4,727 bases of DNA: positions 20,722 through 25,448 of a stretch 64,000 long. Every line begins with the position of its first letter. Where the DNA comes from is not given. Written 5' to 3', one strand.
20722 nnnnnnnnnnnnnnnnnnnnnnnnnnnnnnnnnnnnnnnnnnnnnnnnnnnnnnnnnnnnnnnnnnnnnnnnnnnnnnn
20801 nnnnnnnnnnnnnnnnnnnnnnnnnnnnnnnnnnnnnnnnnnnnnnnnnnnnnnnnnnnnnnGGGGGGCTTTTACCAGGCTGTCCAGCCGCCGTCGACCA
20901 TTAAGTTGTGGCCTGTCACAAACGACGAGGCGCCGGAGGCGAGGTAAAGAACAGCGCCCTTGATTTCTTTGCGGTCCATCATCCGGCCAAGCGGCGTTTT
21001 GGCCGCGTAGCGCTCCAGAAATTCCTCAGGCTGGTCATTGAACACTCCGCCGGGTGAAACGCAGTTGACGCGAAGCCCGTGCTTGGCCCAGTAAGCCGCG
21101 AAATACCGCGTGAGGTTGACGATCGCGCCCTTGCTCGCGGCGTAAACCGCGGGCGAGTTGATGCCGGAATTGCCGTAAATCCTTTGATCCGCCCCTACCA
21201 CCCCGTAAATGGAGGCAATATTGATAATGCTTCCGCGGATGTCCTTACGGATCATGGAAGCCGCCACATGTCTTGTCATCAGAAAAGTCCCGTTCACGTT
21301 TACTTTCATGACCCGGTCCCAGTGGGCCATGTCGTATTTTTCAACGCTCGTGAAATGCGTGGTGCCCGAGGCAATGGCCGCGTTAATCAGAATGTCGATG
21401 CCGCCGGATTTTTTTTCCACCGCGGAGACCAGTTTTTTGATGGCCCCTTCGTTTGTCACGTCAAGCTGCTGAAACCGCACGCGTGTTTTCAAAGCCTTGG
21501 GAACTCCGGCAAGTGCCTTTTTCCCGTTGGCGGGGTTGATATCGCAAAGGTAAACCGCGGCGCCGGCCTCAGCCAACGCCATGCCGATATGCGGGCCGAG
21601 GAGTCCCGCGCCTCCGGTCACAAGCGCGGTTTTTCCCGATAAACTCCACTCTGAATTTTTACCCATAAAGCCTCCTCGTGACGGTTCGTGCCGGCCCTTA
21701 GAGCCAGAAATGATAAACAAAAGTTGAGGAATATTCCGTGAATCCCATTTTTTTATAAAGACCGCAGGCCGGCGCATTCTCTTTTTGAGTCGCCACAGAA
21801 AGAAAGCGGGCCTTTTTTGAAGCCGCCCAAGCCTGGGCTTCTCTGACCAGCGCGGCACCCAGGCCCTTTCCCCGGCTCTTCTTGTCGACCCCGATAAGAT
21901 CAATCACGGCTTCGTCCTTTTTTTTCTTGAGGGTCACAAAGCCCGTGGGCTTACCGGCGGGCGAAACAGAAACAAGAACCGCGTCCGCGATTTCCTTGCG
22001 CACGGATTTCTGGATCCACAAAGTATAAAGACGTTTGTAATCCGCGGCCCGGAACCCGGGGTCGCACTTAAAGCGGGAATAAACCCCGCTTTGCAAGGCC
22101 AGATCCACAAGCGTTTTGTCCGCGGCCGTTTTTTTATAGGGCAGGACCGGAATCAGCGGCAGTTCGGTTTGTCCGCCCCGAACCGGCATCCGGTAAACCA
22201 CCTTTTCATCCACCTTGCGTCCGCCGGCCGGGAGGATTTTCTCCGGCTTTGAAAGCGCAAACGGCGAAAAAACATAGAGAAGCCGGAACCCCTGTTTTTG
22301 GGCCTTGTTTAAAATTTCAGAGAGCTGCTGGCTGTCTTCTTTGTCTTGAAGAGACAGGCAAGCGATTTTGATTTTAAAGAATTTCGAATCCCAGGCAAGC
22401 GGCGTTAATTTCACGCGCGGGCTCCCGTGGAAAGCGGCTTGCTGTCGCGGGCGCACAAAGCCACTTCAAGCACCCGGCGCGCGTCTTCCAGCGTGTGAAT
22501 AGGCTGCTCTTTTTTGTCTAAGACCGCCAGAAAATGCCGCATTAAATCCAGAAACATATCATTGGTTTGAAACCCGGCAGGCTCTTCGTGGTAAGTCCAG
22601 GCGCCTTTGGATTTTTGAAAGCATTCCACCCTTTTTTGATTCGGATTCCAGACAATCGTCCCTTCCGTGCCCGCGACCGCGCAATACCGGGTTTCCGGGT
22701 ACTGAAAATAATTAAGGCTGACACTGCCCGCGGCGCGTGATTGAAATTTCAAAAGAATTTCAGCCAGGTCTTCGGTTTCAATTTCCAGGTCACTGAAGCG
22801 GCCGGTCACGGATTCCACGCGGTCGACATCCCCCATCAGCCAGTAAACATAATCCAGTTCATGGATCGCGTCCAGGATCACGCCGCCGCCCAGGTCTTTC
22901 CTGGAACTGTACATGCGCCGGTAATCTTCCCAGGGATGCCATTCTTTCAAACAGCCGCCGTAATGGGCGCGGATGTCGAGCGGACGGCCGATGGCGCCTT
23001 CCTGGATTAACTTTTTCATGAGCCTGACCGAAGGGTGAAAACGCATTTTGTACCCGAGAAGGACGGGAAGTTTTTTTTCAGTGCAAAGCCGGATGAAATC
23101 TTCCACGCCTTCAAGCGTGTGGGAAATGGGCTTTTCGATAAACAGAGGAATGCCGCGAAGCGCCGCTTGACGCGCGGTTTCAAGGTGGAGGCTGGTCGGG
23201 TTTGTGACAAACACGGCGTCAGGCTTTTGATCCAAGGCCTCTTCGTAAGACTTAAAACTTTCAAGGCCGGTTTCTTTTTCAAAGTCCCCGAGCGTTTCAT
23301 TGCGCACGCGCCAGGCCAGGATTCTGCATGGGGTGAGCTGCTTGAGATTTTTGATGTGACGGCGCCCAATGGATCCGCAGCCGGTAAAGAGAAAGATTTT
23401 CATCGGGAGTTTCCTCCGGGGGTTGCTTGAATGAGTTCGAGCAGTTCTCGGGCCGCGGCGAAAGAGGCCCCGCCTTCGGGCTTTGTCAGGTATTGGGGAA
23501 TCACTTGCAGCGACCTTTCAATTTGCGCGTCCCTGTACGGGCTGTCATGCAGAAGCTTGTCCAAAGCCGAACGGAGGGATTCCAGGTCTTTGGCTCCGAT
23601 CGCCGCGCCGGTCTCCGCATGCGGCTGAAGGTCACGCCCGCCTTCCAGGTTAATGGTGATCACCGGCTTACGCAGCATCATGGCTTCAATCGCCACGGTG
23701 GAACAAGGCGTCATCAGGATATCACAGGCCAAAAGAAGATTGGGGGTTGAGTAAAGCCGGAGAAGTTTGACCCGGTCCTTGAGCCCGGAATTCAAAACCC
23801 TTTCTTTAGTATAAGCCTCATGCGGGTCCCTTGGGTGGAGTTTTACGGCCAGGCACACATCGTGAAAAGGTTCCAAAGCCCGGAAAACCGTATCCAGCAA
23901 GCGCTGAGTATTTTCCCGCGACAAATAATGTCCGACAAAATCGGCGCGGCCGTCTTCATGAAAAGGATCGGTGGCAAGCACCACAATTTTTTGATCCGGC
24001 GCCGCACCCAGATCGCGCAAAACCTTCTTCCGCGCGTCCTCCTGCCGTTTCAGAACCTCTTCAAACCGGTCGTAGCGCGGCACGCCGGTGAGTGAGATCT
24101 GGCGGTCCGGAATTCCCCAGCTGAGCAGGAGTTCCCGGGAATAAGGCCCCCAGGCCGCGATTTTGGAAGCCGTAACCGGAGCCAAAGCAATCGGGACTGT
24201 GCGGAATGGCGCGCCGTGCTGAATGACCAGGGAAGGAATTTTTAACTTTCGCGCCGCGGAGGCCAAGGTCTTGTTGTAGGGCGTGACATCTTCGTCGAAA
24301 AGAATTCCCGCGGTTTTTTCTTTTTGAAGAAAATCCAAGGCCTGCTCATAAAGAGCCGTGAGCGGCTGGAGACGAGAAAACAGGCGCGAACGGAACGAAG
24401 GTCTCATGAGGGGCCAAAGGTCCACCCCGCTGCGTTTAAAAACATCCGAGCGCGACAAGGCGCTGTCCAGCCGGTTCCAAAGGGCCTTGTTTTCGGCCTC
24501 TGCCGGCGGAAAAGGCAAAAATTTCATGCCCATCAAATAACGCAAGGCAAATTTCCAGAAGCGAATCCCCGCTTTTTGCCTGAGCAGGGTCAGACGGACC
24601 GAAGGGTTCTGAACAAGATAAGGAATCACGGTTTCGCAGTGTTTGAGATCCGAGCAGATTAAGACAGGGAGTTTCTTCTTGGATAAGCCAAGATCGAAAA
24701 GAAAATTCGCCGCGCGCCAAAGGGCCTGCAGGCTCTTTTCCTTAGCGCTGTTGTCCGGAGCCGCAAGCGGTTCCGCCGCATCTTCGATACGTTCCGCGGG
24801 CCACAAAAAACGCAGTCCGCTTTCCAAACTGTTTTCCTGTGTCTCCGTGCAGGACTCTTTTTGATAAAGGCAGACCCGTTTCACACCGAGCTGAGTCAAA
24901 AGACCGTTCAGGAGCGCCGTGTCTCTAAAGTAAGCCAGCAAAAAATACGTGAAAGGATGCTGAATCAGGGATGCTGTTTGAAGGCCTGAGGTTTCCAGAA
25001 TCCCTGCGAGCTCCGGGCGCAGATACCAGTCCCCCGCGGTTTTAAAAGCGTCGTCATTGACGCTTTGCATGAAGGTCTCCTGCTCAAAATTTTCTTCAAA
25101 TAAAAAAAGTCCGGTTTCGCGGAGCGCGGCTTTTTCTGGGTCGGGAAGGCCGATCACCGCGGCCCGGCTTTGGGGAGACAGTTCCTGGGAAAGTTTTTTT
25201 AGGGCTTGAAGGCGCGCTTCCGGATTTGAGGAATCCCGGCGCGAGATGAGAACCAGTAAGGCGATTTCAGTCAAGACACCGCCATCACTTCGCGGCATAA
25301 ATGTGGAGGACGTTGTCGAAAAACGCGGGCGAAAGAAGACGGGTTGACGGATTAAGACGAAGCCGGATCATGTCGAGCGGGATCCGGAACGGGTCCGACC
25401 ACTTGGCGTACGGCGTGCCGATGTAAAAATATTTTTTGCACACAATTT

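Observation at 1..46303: Glycan supercluster of about 46 kb on one strand, running from lptD to the left window edge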

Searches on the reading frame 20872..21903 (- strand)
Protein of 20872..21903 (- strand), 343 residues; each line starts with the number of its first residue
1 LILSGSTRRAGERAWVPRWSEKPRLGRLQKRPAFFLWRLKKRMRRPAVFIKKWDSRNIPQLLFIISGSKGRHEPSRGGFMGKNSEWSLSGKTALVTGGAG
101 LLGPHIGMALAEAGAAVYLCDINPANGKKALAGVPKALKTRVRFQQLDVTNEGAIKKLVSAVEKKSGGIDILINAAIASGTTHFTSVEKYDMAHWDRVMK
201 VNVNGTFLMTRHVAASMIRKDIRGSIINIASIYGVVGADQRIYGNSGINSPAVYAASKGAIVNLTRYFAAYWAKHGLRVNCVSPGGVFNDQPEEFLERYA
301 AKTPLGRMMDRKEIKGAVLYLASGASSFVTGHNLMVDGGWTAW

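Call 5: search_protein_families(library=pfam, proteins=[window:20872-21903:-], max_evalue=0.001)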
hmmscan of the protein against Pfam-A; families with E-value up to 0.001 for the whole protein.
window:20872-21903:- (343 aa): 6 families
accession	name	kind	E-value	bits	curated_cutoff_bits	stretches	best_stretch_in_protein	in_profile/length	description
PF13561.12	adh_short_C2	-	1.7e-52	178.8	27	1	103-341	9-236/236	Enoyl-(Acyl carrier protein) reductase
PF00106.31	adh_short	-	9.5e-42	143.1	26.6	1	91-287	1-182/195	short chain dehydrogenase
PF08659.16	KR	-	4.1e-11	43.6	22.6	1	92-249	2-157/180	KR domain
PF01370.27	Epimerase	-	1.5e-09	38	20.9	1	93-303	1-193/240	NAD dependent epimerase/dehydratase family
PF16363.11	GDP_Man_Dehyd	-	1.3e-05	25.3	27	1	94-277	1-173/332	GDP-mannose 4,6 dehydratase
PF02737.24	3HCDH_N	-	2.8e-05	24.6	22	1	98-163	6-71/180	3-hydroxyacyl-CoA dehydrogenase, NAD binding domain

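Call 20: search_protein_families(library=ncbifam, proteins=[window:20872-21903:-], max_evalue=0.00001)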
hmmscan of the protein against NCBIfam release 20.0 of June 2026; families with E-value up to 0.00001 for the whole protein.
window:20872-21903:- (343 aa): 212 families (the best 25 are shown)
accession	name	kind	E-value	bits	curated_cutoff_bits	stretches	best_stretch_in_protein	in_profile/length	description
NF006070.0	PRK08213.1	subfamily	1.1e-60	205.3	279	1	85-342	7-258/259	gluconate 5-dehydrogenase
NF006619.0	PRK09186.1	equivalog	1.5e-56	191.8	255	1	88-341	2-255/256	oxidoreductase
NF005309.0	PRK06841.1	subfamily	1.3e-50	172.3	286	1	83-341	8-253/255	GolD/DthD family dehydrogenase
NF005559.1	PRK07231.1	subfamily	3.9e-50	170.7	215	1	88-341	2-248/249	glucose 1-dehydrogenase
NF004791.0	PRK06138.1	equivalog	1.2e-49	168.9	312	1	87-343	2-252/252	SDR family oxidoreductase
NF004774.0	PRK06114.1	equivalog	3.2e-48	164.3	360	1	85-343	11-262/262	SDR family oxidoreductase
NF004198.0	PRK05653.1-3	equivalog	9.7e-48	162.8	296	1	87-340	4-246/248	3-oxoacyl-ACP reductase FabG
NF052558.1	MBtsdlDhBudC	equivalog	1e-47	162.8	270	1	89-343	2-244/250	meso-2,3-butanediol dehydrogenase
NF009466.0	PRK12826.1-2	subfamily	9.2e-47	159.6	222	1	91-340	4-244/248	3-oxoacyl-ACP reductase FabG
NF053701.1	CsHdxCHCADhChcB2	equivalog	9.3e-47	159.6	350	1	88-342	1-244/245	cis-4-hydroxycyclohexanecarboxylate dehydrogenase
NF005711.0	PRK07523.1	subfamily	9.4e-47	159.7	413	1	86-342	6-253/255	SDR family oxidoreductase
NF004818.0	PRK06172.1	equivalog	1.1e-45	155.9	336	1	87-342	4-252/253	SDR family oxidoreductase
NF006121.0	PRK08265.1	subfamily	6.8e-44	150.3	294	1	87-342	4-247/263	short chain dehydrogenase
TIGR01830.1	3oxo_ACP_reduc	equivalog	1e-43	149.8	297.75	1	93-339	1-237/239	3-oxoacyl-[acyl-carrier-protein] reductase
TIGR01832.1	kduD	equivalog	4.2e-43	147.6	338.85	1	87-342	2-247/248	2-dehydro-3-deoxy-D-gluconate 5-dehydrogenase KduD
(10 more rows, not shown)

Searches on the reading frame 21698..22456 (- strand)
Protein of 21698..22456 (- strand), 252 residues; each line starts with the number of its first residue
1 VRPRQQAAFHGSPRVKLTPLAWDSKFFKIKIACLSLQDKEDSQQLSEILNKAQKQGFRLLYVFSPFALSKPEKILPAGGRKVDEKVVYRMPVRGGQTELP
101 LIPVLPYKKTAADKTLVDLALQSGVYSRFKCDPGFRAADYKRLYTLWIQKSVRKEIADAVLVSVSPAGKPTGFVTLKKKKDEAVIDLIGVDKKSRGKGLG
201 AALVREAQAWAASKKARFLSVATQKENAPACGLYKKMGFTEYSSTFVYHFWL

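Call 5: search_protein_families(library=pfam, proteins=[window:21698-22456:-], max_evalue=0.001)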
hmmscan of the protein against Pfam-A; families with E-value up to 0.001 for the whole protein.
window:21698-22456:- (252 aa): 6 families
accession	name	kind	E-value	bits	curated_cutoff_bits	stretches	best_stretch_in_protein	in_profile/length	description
PF00583.31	Acetyltransf_1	-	8e-16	58.8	20.7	1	159-239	34-116/116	Acetyltransferase (GNAT) family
PF13508.13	Acetyltransf_7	-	5.6e-12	46.3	27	1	168-241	12-84/84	Acetyltransferase (GNAT) domain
PF13673.13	Acetyltransf_10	-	5e-09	36.7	23.6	1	150-246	20-114/128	Acetyltransferase (GNAT) domain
PF08445.16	FR47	-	4.2e-08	33.5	22.1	1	180-244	19-82/86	FR47-like protein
PF14542.12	Acetyltransf_CG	-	2.3e-05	24.9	30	1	168-215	9-57/80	GCN5-related N-acetyl-transferase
PF13302.13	Acetyltransf_3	-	0.00028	22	25.4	1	147-240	45-138/138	Acetyltransferase (GNAT) domain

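Call 34: search_protein_families(library=ncbifam, proteins=[window:21698-22456:-], max_evalue=0.00001)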
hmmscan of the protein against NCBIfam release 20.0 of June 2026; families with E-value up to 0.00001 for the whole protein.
window:21698-22456:- (252 aa): 12 families
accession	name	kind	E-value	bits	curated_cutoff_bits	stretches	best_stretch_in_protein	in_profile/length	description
NF008212.0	PRK10975.1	equivalog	1.2e-31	110.3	219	1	15-241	5-222/232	dTDP-4-amino-4,6-dideoxy-D-galactose acyltransferase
TIGR02382.1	wecD_rffC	equivalog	3.1e-18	66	195.1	1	115-244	56-185/191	dTDP-4-amino-4,6-dideoxy-D-galactose acyltransferase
TIGR01575.1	rimI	equivalog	4.6e-11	43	86.4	1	143-243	12-116/132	ribosomal protein S18-alanine N-acetyltransferase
NF000358.1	sat2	exception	2.5e-09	37.2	360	1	180-240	81-141/174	streptothricin N-acetyltransferase Sat2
NF007807.0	PRK10514.1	equivalog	9.6e-09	35.3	134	1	148-242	39-125/147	acetyltransferase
NF000360.1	sat4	exception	1.4e-07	31.7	380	1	169-241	82-155/180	streptothricin N-acetyltransferase Sat4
NF000487.1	stat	exception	8.6e-07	28.7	420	1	160-240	80-162/189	streptothricin N-acetyltransferase STAT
NF049894.1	CG3035_N_ac_Glu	equivalog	9.3e-07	28.3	280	1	188-241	238-291/300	N-acetylglutamate synthase, CG3035 family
NF002959.0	PRK03624.1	equivalog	1.2e-06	28.2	124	1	187-243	77-133/147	GNAT family acetyltransferase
TIGR03448.1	mycothiol_MshD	equivalog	2.2e-06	27.2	163.1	1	168-248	210-294/294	mycothiol synthase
NF033083.0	AAC_3_I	equivalog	2.3e-06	27.9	200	1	177-242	72-137/145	AAC(3)-I family aminoglycoside N-acetyltransferase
NF043067.1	AAC_6p_group_E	equivalog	7.2e-06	25.9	140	0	184-245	72-133/140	aminoglycoside 6'-N-acetyltransferase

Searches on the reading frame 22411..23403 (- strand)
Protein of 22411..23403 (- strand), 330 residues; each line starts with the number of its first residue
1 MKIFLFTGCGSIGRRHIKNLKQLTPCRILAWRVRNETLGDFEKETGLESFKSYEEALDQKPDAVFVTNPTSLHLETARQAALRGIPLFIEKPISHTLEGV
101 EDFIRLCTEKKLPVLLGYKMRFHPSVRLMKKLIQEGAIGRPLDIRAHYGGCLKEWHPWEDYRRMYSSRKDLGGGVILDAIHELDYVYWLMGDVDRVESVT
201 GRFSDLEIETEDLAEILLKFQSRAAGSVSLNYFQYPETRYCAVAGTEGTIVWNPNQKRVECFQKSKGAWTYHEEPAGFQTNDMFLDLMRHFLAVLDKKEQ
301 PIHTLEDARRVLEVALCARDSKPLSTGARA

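Call 5: search_protein_families(library=pfam, proteins=[window:22411-23403:-], max_evalue=0.001)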
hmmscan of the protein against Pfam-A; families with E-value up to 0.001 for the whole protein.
window:22411-23403:- (330 aa): 3 families
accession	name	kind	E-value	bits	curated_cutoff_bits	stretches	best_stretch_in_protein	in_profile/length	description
PF22725.1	GFO_IDH_MocA_C3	-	3.8e-22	79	27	1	126-251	1-124/124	GFO/IDH/MocA C-terminal domain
PF01408.29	GFO_IDH_MocA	-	1.8e-18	67.8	24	1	5-117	4-119/120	Oxidoreductase family, NAD-binding Rossmann fold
PF02894.22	GFO_IDH_MocA_C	-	1e-17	65.1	22.9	1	130-317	1-205/218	Oxidoreductase family, C-terminal alpha/beta domain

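Call 20: search_protein_families(library=ncbifam, proteins=[window:22411-23403:-], max_evalue=0.00001)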
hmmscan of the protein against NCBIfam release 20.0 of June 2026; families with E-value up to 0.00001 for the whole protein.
window:22411-23403:- (330 aa): 6 families
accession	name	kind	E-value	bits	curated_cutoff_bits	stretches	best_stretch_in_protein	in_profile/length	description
TIGR04380.1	myo_inos_iolG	equivalog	2.5e-33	115.3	355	1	7-321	7-322/330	inositol 2-dehydrogenase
NF040723.1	UDP-GlcNAcDh_Arch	equivalog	2e-32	113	450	1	7-321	6-300/302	UDP-N-acetylglucosamine 3-dehydrogenase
NF041392.1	XylDh_Gfo6_Halo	equivalog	2.1e-22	79.4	350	1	55-271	77-294/350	D-xylose 1-dehydrogenase Gfo6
NF052479.1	LevoglcsnDh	equivalog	1.2e-16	60.4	650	1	58-202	71-214/386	levoglucosan dehydrogenase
NF052679.1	InsChiInosDhIolG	equivalog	4.2e-13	49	540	1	7-198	8-194/343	bifunctional inositol 2-dehydrogenase/D-chiro-inositol 1-dehydrogenase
NF058561.1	BT_2158_fam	equivalog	5.2e-07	28.6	750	1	8-144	42-180/487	glycoside 3-dehydrogenase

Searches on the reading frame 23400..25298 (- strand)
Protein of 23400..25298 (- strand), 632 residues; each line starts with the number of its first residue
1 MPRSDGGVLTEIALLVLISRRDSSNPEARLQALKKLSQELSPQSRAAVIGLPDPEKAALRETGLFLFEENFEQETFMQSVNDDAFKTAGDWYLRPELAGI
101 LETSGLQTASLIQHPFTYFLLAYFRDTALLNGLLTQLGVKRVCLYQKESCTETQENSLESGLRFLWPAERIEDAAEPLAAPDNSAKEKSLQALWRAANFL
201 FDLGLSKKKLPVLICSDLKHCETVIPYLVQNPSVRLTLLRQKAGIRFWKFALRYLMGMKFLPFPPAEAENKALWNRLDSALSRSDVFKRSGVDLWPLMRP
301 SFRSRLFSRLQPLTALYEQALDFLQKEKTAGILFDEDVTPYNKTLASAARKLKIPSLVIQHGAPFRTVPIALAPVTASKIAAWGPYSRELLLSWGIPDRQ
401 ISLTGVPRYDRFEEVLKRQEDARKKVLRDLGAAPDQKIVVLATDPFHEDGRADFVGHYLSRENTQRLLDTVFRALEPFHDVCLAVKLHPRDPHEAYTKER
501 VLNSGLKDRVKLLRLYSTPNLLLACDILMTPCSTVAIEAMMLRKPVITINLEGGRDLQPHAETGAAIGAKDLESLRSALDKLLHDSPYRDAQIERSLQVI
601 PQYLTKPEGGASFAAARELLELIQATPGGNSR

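Call 5: search_protein_families(library=pfam, proteins=[window:23400-25298:-], max_evalue=0.001)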
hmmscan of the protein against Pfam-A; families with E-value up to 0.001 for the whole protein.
window:23400-25298:- (632 aa): 5 families
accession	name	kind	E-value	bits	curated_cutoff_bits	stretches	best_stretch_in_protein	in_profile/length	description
PF00534.26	Glycos_transf_1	-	4.5e-12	46.3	26.4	1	491-596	56-169/172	Glycosyl transferases group 1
PF13692.12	Glyco_trans_1_4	-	1.1e-08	35.8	27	1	454-585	6-142/142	Glycosyl transferases group 1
PF04464.20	Glyphos_transf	-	1.2e-08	34.8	22.1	1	395-548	154-291/367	CDP-Glycerol:Poly(glycerophosphate) glycerophosphotransferase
PF02350.25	Epimerase_2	-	5.3e-06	26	30.6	1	387-585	133-319/347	UDP-N-acetylglucosamine 2-epimerase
PF05159.20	Capsule_synth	-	0.00026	21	20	1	434-548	142-260/310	Capsule polysaccharide biosynthesis protein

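Call 20: search_protein_families(library=ncbifam, proteins=[window:23400-25298:-], max_evalue=0.00001)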
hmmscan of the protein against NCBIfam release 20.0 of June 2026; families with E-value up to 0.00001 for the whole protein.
window:23400-25298:- (632 aa): 2 families
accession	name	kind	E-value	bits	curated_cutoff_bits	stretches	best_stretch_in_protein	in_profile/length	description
NF046086.1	BFO_1060_trans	domain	8.1e-19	68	200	1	379-623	107-364/365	BFO_1060 family glycosyltransferase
TIGR04396.2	surf_polysacc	subfamily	1e-10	41.4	125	1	468-626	211-366/427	surface carbohydrate biosynthesis protein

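Call 35: find_related_loci(query=window:23400-25298:-, collection=metagenome_contigs, flank=10000)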
Query window:23400-25298:- (632 aa) in metagenome_contigs; peptide patterns used: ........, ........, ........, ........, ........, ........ (x = any residue, [..] = any of these).
181 stretches matched a pattern; 5 encode a relative of the query (tblastn E <= 1e-3); 5 distinct loci.
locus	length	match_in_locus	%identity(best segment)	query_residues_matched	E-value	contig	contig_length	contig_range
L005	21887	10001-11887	67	1-629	0e+0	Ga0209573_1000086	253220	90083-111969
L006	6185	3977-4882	24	285-596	4e-15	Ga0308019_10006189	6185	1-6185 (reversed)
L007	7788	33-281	35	508-590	1e-7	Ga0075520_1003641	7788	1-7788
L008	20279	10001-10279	30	494-587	3e-6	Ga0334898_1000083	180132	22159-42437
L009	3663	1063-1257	34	521-580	3e-5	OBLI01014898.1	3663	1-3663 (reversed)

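Call 52: search_solved_structures(query=window:23400-25298:-, max_evalue=1)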
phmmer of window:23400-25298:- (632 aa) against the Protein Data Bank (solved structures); distinct sequences matched with E-value up to 1: 4.
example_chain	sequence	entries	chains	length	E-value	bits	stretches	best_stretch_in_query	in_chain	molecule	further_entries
4xso_B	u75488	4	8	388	0.0012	20.8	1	497-599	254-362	Alr3699 protein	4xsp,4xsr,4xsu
7qnt_AAA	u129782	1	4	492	0.0088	17.9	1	443-587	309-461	TarM(Se)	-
7qd7_AAA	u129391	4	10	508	0.0093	17.8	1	443-587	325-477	TarM(Se)_G117R | TarM(Se)_G117R-4RboP | TarM(Se)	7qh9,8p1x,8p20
6kih_A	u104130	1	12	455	0.42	12.3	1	499-588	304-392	Tll1590 protein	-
